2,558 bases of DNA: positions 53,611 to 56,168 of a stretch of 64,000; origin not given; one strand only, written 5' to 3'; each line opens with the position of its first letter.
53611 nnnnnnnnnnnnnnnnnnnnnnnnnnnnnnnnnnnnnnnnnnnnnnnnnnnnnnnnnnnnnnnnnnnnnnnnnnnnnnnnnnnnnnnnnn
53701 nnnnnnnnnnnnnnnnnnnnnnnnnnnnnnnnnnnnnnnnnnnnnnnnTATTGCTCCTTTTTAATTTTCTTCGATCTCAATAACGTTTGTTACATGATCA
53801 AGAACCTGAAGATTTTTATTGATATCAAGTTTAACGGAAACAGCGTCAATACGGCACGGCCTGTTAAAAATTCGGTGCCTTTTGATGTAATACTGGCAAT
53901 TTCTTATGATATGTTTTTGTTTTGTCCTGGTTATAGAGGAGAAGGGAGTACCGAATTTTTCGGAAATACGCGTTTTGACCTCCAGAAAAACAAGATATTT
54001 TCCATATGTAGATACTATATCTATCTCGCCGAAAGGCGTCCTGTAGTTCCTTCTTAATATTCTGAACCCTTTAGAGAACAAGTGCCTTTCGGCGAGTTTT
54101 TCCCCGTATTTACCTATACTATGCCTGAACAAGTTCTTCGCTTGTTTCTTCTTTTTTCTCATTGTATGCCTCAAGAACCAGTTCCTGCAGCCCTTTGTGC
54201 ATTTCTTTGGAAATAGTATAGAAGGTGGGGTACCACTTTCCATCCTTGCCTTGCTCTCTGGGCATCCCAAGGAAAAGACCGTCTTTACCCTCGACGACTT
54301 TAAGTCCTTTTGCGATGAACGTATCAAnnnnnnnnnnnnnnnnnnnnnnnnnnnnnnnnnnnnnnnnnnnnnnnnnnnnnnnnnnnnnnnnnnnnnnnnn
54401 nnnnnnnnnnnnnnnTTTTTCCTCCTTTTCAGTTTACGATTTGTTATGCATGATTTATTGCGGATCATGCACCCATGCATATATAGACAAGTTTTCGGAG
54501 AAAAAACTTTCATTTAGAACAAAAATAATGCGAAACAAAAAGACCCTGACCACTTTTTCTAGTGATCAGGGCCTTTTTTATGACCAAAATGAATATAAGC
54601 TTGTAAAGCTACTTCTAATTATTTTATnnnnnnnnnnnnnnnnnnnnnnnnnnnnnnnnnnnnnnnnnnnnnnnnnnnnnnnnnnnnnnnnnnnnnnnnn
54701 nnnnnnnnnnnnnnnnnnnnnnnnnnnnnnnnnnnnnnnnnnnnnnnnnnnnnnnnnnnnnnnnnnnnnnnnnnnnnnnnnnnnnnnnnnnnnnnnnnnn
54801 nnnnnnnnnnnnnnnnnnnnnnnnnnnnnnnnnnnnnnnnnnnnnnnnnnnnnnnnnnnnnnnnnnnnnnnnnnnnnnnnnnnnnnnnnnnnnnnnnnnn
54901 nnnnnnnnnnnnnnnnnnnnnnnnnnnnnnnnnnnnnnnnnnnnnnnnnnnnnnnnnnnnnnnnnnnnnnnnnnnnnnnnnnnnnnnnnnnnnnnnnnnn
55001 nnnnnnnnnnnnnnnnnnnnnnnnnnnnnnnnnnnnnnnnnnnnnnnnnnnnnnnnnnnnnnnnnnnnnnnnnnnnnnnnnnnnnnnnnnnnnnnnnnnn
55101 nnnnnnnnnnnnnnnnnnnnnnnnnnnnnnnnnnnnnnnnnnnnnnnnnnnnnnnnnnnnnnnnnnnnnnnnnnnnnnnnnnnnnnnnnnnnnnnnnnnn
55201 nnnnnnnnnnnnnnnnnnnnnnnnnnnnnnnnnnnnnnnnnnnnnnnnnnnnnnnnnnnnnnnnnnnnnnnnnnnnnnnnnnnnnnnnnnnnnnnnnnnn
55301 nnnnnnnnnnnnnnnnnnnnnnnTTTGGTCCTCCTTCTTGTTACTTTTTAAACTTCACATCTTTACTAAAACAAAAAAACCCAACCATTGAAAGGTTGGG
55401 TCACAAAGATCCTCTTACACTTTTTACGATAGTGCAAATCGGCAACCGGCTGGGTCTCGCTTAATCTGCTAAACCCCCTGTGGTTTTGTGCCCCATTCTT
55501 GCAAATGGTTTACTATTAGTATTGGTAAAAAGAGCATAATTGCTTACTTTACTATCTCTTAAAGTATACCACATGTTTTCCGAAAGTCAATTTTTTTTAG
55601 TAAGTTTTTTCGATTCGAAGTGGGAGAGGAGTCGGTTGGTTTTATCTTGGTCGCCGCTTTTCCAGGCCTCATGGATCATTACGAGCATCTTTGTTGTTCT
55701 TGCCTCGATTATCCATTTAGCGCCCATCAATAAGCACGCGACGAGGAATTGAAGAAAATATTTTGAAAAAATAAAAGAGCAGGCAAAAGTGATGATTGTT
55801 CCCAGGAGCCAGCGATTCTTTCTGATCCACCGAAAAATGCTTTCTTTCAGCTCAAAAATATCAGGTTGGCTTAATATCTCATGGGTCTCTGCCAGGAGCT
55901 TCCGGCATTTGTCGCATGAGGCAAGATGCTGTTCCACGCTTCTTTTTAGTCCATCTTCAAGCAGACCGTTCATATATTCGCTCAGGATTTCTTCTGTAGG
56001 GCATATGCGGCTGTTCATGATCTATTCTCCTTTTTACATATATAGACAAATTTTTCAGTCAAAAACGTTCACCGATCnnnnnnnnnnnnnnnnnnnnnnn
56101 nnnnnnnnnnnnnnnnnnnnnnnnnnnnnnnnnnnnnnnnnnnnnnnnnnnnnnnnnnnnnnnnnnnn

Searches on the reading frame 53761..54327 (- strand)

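Call 8: search_protein_families(library=pfam, proteins=[window:53761-54327:-], max_evalue=0.01)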
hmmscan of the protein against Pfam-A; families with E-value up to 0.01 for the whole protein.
window:53761-54327:- (188 aa): 3 families
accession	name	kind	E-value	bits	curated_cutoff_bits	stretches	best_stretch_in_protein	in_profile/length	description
PF02021.23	UPF0102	-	5.3e-25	88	23.6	1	75-165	1-80/80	Uncharacterised protein family UPF0102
PF01939.22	NucS_C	-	0.00014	22.3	24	1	80-121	12-54/124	Endonuclease NucS C-terminal domain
PF08378.17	NERD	-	0.00026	21.9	22.1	1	72-140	2-77/111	Nuclease-related domain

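Call 9: search_protein_families(library=ncbifam, proteins=[window:53761-54327:-], max_evalue=0.1)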
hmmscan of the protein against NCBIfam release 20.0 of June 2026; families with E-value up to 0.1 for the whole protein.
window:53761-54327:- (188 aa): 26 families (the best 25 are shown)
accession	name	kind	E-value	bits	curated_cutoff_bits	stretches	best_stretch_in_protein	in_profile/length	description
NF009154.0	PRK12497.3-3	equivalog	5.2e-31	107.2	109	1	67-182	8-122/123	YraN family protein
NF011280.0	PRK14688.1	equivalog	2.4e-26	92.2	230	1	68-169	5-106/121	hypothetical protein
NF009150.0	PRK12497.1-3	equivalog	2.5e-25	88.8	81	1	68-174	5-111/118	YraN family protein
NF011273.0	PRK14680.1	equivalog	8.2e-25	87.3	199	1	68-187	5-122/134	hypothetical protein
NF011268.0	PRK14675.1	equivalog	3.8e-24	85.1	180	1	68-185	9-125/127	hypothetical protein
NF011274.0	PRK14681.1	equivalog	7.3e-21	74.6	207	1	59-181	33-156/158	hypothetical protein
NF011270.0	PRK14677.1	equivalog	8e-19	68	124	1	74-166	6-95/108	hypothetical protein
NF011271.0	PRK14678.1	equivalog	1.5e-18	66.9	172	1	68-184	5-118/120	hypothetical protein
TIGR00252.1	TIGR00252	hypoth_equivalog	1.3e-17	63.9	69.05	1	69-166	7-106/123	YraN family protein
NF009151.0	PRK12497.1-5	equivalog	1.5e-17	64.1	124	1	58-165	3-109/126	YraN family protein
NF009153.0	PRK12497.3-1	equivalog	2.2e-17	63.4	171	1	64-174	5-117/125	YraN family protein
NF009152.0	PRK12497.2-4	equivalog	6.5e-17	61.6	111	1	68-167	7-103/114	YraN family protein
NF011277.0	PRK14684.1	equivalog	4.7e-15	55.7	199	1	70-186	7-119/120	hypothetical protein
NF011267.0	PRK14674.1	equivalog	3.1e-14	53.2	232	1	67-166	3-103/133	hypothetical protein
NF011276.0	PRK14683.1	equivalog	4.5e-14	53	150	1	59-156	3-96/122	hypothetical protein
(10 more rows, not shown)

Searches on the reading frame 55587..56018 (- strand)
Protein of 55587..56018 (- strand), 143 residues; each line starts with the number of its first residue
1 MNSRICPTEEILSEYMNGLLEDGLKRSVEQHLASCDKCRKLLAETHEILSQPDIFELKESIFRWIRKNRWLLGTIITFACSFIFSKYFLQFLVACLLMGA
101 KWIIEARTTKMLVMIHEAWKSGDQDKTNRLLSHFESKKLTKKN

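Call 8: search_protein_families(library=pfam, proteins=[window:55587-56018:-], max_evalue=0.01)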
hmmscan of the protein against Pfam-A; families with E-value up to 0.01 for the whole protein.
window:55587-56018:- (143 aa): 1 family
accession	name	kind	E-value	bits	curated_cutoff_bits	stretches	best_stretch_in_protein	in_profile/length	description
PF13490.11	zf-HC2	-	8.8e-07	29.3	22.2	1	9-39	5-35/35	Putative zinc-finger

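Call 9: search_protein_families(library=ncbifam, proteins=[window:55587-56018:-], max_evalue=0.1)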
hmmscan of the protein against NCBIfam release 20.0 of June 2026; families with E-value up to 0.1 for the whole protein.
window:55587-56018:- (143 aa): 4 families
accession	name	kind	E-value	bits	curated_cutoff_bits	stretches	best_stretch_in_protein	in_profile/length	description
NF052375.1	antisigma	equivalog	0.002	18.2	100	1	12-49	2-39/217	anti-sigma factor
TIGR02451.1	anti_sig_ChrR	subfamily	0.0028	17.5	124.5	1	7-48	3-44/216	ChrR family anti-sigma-E factor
NF052368.1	antisigmaE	subfamily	0.033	14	50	1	10-40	9-39/48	anti-sigma factor family protein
TIGR03988.1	antisig_RsrA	equivalog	0.043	13.9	62.5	0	13-46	10-43/77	mycothiol system anti-sigma-R factor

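Call 39: find_encoding_contigs(protein=window:55587-56018:-, flank=3000, max_places=10)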
Protein window:55587-56018:- (143 aa): 3 contigs read that carry it; 3 places shown.
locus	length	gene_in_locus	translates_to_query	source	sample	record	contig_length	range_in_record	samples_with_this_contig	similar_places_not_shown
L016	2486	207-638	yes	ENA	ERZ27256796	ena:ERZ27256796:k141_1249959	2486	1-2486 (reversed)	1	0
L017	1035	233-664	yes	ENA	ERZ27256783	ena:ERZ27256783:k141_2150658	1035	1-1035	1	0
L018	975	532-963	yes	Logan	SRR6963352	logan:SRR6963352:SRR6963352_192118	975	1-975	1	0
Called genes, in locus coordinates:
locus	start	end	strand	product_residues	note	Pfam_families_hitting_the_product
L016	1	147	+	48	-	?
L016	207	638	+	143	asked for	PF13490:zf-HC2 (weak)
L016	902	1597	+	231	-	-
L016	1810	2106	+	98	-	PF04026:SpoVG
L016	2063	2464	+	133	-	PF02021:UPF0102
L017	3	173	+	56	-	?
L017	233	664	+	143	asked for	PF13490:zf-HC2 (weak)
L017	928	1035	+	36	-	?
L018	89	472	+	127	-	PF08281:Sigma70_r4_2, PF04545:Sigma70_r4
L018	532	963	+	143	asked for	PF13490:zf-HC2 (weak)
